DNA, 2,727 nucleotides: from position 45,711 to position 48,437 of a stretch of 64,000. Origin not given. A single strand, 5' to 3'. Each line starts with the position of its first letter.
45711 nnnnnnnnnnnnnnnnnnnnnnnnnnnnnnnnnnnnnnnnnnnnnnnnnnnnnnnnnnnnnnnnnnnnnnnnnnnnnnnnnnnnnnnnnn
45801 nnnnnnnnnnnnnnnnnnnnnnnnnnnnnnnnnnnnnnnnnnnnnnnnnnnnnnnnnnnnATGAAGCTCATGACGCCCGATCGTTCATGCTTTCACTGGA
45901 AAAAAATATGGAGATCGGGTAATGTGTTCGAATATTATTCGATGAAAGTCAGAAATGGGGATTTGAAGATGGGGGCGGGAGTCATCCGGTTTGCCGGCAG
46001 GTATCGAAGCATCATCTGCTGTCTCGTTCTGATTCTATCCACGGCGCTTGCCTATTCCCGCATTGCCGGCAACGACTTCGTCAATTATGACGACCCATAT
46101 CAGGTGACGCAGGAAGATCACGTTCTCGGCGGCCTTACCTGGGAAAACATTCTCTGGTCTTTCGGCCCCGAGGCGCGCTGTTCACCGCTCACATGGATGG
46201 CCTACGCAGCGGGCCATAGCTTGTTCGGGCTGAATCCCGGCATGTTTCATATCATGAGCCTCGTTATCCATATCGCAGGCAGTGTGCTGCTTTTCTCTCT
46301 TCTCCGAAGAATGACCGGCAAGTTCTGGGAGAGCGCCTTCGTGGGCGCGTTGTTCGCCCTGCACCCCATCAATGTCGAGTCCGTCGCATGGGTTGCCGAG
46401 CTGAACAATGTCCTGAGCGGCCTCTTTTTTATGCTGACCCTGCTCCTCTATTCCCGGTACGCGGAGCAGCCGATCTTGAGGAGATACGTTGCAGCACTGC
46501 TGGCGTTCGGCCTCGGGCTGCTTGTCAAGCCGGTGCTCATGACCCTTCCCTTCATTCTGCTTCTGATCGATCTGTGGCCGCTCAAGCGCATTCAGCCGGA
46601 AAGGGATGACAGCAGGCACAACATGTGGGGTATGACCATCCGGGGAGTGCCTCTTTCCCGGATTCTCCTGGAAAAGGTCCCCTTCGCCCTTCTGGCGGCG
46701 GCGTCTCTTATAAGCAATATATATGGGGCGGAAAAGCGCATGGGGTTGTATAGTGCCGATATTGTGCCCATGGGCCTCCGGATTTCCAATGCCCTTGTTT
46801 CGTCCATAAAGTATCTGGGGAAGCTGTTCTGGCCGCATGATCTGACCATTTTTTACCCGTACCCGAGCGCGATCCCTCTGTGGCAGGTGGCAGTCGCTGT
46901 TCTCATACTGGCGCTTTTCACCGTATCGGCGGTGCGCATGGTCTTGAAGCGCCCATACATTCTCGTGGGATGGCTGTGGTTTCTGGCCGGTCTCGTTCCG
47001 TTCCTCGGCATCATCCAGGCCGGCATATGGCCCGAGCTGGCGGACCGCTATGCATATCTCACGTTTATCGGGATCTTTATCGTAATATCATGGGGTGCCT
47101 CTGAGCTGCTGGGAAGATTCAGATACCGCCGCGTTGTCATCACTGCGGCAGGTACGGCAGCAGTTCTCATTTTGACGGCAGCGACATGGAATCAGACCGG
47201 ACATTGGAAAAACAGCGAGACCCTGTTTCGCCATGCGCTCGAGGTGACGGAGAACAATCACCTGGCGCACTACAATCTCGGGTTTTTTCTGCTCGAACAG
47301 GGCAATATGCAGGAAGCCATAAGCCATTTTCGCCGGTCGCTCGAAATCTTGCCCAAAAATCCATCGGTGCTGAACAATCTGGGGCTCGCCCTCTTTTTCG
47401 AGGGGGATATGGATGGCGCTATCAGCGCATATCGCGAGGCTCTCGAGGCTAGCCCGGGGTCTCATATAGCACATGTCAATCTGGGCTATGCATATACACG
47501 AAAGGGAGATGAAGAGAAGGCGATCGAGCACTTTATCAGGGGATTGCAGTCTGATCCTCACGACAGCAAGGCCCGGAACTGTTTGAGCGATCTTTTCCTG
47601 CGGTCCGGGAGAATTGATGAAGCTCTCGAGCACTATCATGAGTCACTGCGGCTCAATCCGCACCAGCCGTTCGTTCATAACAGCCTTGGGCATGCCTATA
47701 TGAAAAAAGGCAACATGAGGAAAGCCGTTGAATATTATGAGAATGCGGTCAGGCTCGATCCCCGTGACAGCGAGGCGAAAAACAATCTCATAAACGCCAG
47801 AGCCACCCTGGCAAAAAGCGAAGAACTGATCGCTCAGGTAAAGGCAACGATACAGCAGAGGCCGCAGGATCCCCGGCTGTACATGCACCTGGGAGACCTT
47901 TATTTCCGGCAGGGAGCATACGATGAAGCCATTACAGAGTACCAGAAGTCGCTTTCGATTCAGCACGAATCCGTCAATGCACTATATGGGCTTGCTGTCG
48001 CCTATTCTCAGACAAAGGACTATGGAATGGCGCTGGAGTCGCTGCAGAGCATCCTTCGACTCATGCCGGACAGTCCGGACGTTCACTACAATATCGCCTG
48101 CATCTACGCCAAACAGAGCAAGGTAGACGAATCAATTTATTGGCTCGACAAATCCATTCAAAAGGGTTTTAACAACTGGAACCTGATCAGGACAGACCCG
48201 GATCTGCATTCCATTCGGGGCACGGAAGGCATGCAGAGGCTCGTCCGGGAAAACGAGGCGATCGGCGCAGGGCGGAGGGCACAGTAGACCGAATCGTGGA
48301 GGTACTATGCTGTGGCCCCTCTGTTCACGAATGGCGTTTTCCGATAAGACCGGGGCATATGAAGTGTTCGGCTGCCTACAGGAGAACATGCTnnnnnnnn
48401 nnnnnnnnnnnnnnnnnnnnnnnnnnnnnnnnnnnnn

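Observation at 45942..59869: Glycosylation island bracketed by two TMTC/PMT-like (DUF1736 + TPR) membrane proteins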

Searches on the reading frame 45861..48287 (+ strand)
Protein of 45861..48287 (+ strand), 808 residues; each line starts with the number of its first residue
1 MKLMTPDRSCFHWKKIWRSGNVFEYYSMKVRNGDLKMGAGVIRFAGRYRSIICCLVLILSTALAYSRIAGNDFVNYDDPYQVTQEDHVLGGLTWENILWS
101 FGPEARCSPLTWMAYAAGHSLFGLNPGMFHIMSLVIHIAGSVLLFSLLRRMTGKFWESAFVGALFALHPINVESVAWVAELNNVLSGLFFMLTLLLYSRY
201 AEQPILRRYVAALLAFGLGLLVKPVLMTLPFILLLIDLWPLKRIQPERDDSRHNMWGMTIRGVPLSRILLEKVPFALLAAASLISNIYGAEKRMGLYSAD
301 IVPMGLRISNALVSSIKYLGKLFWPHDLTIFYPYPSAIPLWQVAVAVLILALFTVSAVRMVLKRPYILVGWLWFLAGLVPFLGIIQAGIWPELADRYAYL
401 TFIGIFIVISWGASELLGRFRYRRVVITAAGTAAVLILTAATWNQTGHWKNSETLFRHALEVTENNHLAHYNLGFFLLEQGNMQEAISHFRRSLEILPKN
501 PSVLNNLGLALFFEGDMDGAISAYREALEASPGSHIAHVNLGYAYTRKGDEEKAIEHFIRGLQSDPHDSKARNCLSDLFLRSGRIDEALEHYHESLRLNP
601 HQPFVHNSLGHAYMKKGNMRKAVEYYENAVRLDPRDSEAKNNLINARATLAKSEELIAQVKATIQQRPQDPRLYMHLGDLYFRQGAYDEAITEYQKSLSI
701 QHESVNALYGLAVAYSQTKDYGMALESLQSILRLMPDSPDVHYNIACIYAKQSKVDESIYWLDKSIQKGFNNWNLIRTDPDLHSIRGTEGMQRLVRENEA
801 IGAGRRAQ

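Call 3: search_protein_families(library=pfam, proteins=[window:45861-48287:+], max_evalue=0.01)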
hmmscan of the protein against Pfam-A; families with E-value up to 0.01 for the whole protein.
window:45861-48287:+ (808 aa): 45 families (the best 25 are shown)
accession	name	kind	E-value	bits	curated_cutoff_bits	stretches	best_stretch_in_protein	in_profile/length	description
PF00515.34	TPR_1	-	5.8e-59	194.1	27.8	7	605-636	3-34/34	Tetratricopeptide repeat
PF07719.23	TPR_2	-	8.3e-58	188.2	27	7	604-636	2-34/34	Tetratricopeptide repeat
PF13414.12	TPR_11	-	1e-48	163.2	26.8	6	678-717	1-40/42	TPR repeat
PF13181.12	TPR_8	-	2.1e-44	146.3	25.7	4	606-635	4-33/34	Tetratricopeptide repeat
PF13432.12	TPR_16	-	1.1e-40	138.1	32.7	5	506-568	2-64/65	Tetratricopeptide repeat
PF13431.12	TPR_17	-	2.6e-38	127.5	24.4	2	455-487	1-33/34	Tetratricopeptide repeat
PF13424.12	TPR_12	-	9.7e-36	122.3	30.1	5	469-530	5-74/77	Tetratricopeptide repeat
PF14559.12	TPR_19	-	1.1e-35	122.2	25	5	682-742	2-62/68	Tetratricopeptide repeat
PF13428.12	TPR_14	-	3.5e-32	108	23.5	2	505-543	5-43/44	Tetratricopeptide repeat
PF13176.12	TPR_7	-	1.9e-29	99.6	27.9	1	607-636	3-34/36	Tetratricopeptide repeat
PF13374.12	TPR_10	-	3.3e-21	75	27.5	0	674-702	5-33/42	Tetratricopeptide repeat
PF23914.1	TPR_CcmH_CycH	-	9.8e-20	71.4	42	3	609-698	56-148/158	Cytochrome c-type biogenesis protein H TPR domain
PF13174.12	TPR_6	-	3.2e-19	68.6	26.3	0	707-738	2-33/33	Tetratricopeptide repeat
PF13371.12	TPR_9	-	7.1e-17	61.6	35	1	578-639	4-65/73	Tetratricopeptide repeat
PF12895.13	ANAPC3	-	1.2e-15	57.9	27.2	2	684-764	2-81/82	Anaphase-promoting complex, cyclosome, subunit 3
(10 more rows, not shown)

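Call 9: search_protein_families(library=ncbifam, proteins=[window:45861-48287:+], max_evalue=0.001)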
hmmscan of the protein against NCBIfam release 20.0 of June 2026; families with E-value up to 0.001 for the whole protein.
window:45861-48287:+ (808 aa): 47 families (the best 25 are shown)
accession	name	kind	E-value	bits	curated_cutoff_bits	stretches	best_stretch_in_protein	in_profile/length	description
TIGR02917.1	PEP_TPR_lipo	equivalog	1.7e-44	152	312.2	2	434-645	297-507/899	XrtA/PEP-CTERM system TPR-repeat protein PrsT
NF040959.1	MamA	equivalog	1.5e-42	145.4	200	3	442-560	80-198/204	magnetosome protein MamA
TIGR02521.1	type_IV_pilW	equivalog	1.6e-40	139.1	154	4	440-590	38-190/234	type IV pilus biogenesis/stability protein PilW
NF047558.1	TPR_END_plus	domain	2.3e-32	110.7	32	1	741-795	1-55/56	TPR end-of-group domain-containing protein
NF033762.1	social_mot_Tgl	equivalog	6.7e-31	107.5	225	3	606-759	34-190/252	social motility TPR repeat lipoprotein Tgl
NF033758.1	gliding_GltE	equivalog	5.5e-27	94.8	225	2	525-761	76-312/411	adventurous gliding motility TPR repeat lipoprotein GltE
NF047507.1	TPR_BatC_Lepto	exception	4.3e-26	91.7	175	3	581-643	70-136/214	TPR repeat-containing protein BatC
NF002725.1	PRK02603.1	equivalog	6.4e-24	84.9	143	3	583-643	49-112/173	photosystem I assembly protein Ycf3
NF033920.0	C39_PA2778_fam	equivalog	8.7e-24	84.3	150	4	654-734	173-253/255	PA2778 family cysteine peptidase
NF047371.1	FlcA_CTERM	equivalog_domain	9.7e-23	80.5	300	3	660-752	427-520/646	periplasmic flagellar collar protein FlcA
TIGR02552.1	LcrH_SycD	equivalog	2.2e-21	76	104.8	2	457-565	8-116/136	SycD/LcrH family type III secretion system chaperone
NF008391.2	PRK11189.1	equivalog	3.1e-21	76.1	250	2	453-568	52-166/297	lipoprotein NlpI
NF052415.1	T3SS_chap_SctY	equivalog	1.8e-19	70.2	70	2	574-655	11-93/106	type III secretion apparatus assembly chaperone SctY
TIGR00990.1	3a0801s09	subfamily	2e-19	69.7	757.25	2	598-767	326-495/615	mitochondrial import receptor subunit TOM70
TIGR03939.1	PGA_TPR_OMP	equivalog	2.4e-18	65.7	366.65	2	546-677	30-160/800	poly-beta-1,6 N-acetyl-D-glucosamine export porin PgaA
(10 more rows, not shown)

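Call 26: predict_structure(alignment_id=A1)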
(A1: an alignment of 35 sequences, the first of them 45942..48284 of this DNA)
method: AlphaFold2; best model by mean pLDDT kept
length: 781 residues; sequences in the alignment: 35
mean_pLDDT: 86.9   pTM: 0.80
mean pLDDT of the five models: 86.9, 84.5, 84.1, 82.7, 82.6
residues with pLDDT >= 90: 465; 70-90: 235; 50-70: 41; < 50: 40
segments of 3 or more residues with pLDDT < 50: 1-10, 533-555
pLDDT, mean of each block of 10 residues (from residue 1): 44 73 94 94 69 76 90 89 92 88 91 96 95 95 62 83 97 97 98 90 95 94 76 92 97 91 71 79 90 85 82 94 96 94 92 80 71 89 91 81 91 90 87 91 92 93 96 92 90 93 87 87 60 46 38 59 91 88 90 95 92 95 94 96 96 93 97 96 95 96 97 96 96 97 89 88 92 71 45
secondary structure, 60 per line:
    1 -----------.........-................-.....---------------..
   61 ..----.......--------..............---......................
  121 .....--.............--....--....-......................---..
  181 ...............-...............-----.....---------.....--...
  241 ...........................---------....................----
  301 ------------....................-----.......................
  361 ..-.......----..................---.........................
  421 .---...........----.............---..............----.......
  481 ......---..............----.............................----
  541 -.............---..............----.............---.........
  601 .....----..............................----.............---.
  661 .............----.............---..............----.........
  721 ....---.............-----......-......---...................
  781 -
elements in order (helices of 4 or more, strands of 3 or more residues): H12-20 H22-37 H39-43 H59-62 H67-73 H82-95 H99-125 H128-140 H143-146 H149-152 H154-175 H179-195 H197-211 E217-221 E231-235 H238-267 H277-296 H313-332 H338-362 H364-370 H375-392 H396-421 H425-435 H440-452 H456-469 H474-486 H490-503 H508-536 H542-554 H558-571 H576-588 H592-605 H610-639 H644-656 H660-673 H678-690 H694-707 H712-724 H728-740 H746-751 H753-758 H762-780

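Call 31: fold_search(model_id=the predicted structure, library=pdb)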
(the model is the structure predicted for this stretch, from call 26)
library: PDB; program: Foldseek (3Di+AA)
matches with E <= 10: 1468; with E <= 0.001: 394
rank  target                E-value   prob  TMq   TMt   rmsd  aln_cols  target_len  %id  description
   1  8chy                  1.8e-13  1.00  0.19  0.53  14.6       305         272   35  Crystal structure of an 8-repeat consensus TPR superhelix with Zinc. (released 2024-02-21)
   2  9qhb                  3.8e-13  1.00  0.19  0.54  14.2       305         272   33  Crystal structure of 16-repeat CTPR protein with eliminated coordination sites (released 2025-10-22)
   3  1w3b_A                2.3e-11  1.00  0.20  0.39  16.8       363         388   23  The superhelical TPR domain of O-linked GlcNAc transferase reveals structural similarities to importin alpha. (released 2004-09-09)
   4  9qhc_A                3.2e-11  1.00  0.19  0.52  16.1       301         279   34  Crystal structure of 8-repeat CTPR protein with eliminated coordination sites (released 2025-10-22)
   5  6eou                  4.6e-11  1.00  0.17  0.34  18.5       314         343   24  O-GlcNAc transferase TPR domain with the intellectual disability associated mutation L254F (released 2018-05-09)
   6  9qhc_B                5.0e-11  1.00  0.19  0.54  16.2       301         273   34  Crystal structure of 8-repeat CTPR protein with eliminated coordination sites (released 2025-10-22)
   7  1w3b_B                6.9e-11  1.00  0.21  0.42  19.1       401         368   23  The superhelical TPR domain of O-linked GlcNAc transferase reveals structural similarities to importin alpha. (released 2004-09-09)
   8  8dtf_A                1.5e-10  1.00  0.16  0.15  23.8       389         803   21  Cryo-EM structure of the full length Arabidopsis SPY with complete TPRs (released 2023-03-08)
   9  8dth_B                2.0e-10  1.00  0.19  0.20  16.8       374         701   22  Cryo-EM structure of Arabidopsis SPY alternative conformation 2 (released 2023-03-08)
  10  7y4i_B                2.1e-10  1.00  0.16  0.16  24.6       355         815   22  Crystal structure of SPINDLY in complex with GDP (released 2022-12-07)
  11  7y4i_A                3.7e-10  1.00  0.16  0.15  24.9       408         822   20  Crystal structure of SPINDLY in complex with GDP (released 2022-12-07)
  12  8dtg_B                4.1e-10  1.00  0.14  0.15  20.6       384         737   22  Cryo-EM structure of Arabidopsis SPY alternative conformation 1 (released 2023-03-08)
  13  8dtg_A                5.8e-10  1.00  0.16  0.15  23.5       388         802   21  Cryo-EM structure of Arabidopsis SPY alternative conformation 1 (released 2023-03-08)
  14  7ntf_A                5.8e-10  1.00  0.18  0.16  21.7       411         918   21  Cryo-EM structure of unliganded O-GlcNAc transferase (released 2021-11-17)
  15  7yea_A                8.1e-10  1.00  0.20  0.16  22.2       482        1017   19  Human O-GlcNAc transferase Dimer (released 2023-07-12)
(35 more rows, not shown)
